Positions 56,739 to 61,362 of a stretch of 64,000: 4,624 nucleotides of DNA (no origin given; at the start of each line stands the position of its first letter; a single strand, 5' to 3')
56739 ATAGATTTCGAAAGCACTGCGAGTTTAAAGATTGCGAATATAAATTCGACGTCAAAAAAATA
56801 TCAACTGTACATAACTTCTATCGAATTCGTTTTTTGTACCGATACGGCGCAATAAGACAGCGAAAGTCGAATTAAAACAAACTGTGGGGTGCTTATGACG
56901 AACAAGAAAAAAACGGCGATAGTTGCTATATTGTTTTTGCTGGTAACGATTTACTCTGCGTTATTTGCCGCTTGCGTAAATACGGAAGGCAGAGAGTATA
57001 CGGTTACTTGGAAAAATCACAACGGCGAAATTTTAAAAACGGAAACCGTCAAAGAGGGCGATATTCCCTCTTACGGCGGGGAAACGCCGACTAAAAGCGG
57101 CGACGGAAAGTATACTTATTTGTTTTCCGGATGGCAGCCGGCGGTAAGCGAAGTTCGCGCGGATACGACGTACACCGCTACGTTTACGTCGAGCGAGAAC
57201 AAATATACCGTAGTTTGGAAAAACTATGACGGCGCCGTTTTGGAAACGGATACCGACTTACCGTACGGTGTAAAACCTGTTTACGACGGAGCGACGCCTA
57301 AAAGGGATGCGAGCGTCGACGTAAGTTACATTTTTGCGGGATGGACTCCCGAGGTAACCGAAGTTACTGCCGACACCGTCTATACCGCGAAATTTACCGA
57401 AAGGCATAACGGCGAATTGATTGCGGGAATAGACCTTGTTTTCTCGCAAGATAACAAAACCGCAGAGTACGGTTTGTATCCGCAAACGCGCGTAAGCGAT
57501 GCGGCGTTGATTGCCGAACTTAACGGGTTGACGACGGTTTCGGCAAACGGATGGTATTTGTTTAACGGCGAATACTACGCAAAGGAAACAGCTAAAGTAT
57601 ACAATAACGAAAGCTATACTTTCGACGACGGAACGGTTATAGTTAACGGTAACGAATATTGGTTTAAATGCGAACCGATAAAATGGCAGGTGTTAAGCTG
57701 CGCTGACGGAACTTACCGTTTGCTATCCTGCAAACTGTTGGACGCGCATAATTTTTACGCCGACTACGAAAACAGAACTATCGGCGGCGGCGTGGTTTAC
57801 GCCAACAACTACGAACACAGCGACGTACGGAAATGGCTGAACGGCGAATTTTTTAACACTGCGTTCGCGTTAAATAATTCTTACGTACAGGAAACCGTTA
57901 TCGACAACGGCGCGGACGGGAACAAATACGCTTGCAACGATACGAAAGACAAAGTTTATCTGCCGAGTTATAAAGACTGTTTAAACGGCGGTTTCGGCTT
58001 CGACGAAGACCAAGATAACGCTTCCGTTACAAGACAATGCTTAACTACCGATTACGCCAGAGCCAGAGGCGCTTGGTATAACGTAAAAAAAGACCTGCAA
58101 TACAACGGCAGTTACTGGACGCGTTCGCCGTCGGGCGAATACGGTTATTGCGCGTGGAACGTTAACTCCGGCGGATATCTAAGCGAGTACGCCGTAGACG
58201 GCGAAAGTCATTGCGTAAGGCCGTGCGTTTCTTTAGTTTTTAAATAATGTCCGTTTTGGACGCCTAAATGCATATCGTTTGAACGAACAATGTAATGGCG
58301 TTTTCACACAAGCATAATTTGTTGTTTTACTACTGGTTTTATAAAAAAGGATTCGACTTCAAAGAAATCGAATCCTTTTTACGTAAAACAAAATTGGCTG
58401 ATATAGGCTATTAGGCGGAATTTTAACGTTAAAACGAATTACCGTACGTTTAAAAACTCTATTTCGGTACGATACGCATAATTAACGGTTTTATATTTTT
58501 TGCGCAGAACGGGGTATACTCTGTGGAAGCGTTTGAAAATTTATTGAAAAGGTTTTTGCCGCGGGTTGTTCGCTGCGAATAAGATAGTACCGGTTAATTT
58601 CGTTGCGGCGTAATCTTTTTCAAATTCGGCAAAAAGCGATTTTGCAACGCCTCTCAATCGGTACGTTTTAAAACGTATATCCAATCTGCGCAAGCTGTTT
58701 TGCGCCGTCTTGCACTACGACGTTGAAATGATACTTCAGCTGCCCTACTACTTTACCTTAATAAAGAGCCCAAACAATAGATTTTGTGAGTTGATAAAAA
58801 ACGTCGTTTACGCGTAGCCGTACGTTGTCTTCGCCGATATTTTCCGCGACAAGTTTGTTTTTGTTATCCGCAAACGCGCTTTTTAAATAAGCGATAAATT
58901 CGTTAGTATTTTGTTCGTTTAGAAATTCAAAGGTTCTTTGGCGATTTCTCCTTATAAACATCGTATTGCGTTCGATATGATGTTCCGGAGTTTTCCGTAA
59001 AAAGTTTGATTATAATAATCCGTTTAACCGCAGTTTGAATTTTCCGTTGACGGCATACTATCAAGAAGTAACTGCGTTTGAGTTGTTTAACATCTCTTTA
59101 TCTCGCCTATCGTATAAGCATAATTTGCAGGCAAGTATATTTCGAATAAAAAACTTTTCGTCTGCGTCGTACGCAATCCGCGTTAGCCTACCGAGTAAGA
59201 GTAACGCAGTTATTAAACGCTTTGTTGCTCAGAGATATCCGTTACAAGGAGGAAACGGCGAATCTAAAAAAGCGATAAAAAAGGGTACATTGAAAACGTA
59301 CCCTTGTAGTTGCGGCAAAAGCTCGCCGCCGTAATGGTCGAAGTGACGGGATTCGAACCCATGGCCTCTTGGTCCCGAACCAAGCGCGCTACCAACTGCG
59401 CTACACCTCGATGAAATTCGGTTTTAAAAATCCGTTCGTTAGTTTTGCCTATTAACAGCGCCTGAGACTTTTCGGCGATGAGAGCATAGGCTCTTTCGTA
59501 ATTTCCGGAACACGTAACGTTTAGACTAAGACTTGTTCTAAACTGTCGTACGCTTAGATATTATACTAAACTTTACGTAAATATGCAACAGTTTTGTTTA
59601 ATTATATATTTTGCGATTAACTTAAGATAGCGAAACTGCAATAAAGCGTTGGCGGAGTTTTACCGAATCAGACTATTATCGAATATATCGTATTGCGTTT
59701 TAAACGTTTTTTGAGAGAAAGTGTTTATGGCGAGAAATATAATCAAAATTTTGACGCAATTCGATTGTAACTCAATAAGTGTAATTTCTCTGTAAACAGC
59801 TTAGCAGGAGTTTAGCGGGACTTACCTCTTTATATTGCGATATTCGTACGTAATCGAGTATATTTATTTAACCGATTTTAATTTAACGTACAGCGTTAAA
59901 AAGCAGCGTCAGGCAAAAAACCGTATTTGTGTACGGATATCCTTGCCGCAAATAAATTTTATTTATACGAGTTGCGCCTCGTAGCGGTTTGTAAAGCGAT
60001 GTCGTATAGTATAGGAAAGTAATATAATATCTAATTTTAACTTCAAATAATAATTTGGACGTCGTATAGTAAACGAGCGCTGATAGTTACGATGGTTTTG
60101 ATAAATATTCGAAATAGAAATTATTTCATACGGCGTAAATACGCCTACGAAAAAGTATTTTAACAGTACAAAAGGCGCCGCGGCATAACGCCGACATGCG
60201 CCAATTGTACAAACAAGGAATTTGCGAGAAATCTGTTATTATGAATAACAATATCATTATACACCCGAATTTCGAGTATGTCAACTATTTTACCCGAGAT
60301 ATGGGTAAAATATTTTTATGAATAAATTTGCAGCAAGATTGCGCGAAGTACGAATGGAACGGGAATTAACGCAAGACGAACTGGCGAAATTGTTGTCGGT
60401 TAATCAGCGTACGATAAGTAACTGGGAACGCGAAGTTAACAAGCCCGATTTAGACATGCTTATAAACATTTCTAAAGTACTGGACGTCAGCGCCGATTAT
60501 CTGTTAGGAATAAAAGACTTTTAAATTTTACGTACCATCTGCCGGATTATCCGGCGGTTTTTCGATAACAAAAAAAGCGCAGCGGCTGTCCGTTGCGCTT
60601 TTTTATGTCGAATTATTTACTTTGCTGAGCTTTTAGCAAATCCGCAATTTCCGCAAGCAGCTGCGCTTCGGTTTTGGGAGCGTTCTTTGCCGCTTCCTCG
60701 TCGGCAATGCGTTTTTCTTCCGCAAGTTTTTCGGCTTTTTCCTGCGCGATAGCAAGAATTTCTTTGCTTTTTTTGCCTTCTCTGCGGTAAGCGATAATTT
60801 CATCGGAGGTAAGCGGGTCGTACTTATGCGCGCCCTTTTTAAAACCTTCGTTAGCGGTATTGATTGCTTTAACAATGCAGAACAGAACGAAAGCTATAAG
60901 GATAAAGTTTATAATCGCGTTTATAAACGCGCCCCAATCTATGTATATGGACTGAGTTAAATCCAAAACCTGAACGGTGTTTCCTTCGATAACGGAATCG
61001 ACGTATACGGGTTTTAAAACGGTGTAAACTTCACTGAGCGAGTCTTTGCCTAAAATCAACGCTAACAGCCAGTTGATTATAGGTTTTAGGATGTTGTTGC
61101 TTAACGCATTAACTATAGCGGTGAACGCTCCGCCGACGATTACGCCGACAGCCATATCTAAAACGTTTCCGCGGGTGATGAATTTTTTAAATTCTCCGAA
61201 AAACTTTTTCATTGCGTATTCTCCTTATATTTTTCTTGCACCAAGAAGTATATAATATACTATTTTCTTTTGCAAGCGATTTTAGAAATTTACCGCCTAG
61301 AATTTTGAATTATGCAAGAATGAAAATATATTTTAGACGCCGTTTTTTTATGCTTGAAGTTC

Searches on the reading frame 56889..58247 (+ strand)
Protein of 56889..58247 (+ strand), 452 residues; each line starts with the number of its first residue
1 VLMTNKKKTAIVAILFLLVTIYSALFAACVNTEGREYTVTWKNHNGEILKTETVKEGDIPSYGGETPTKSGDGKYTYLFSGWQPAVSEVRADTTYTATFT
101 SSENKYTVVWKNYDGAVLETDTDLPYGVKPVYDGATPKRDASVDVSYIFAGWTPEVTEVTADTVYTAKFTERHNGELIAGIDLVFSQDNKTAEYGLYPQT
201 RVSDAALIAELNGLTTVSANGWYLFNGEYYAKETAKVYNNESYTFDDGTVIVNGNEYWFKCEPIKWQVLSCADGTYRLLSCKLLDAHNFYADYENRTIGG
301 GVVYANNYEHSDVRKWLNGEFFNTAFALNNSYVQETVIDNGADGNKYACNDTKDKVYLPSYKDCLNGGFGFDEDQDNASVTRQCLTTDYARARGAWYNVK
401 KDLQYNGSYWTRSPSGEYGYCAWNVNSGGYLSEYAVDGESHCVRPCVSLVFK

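Call 73: search_protein_families(library=pfam, proteins=[window:56889-58247:+], max_evalue=0.00001)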
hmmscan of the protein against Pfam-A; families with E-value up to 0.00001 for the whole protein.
window:56889-58247:+ (452 aa): 1 family
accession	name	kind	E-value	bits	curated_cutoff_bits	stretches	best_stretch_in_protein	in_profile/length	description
PF19789.6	DUF6273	-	3.2e-19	69.9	23.5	1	282-449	9-170/172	Domain of unknown function (DUF6273)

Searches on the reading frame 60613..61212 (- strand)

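Call 73: search_protein_families(library=pfam, proteins=[window:60613-61212:-], max_evalue=0.00001)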
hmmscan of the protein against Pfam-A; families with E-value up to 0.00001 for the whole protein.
window:60613-61212:- (199 aa): 1 family
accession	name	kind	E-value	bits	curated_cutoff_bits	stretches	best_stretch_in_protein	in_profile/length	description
PF01741.23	MscL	-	1.1e-32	113.4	27.4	1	4-158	1-97/123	Large-conductance mechanosensitive channel, MscL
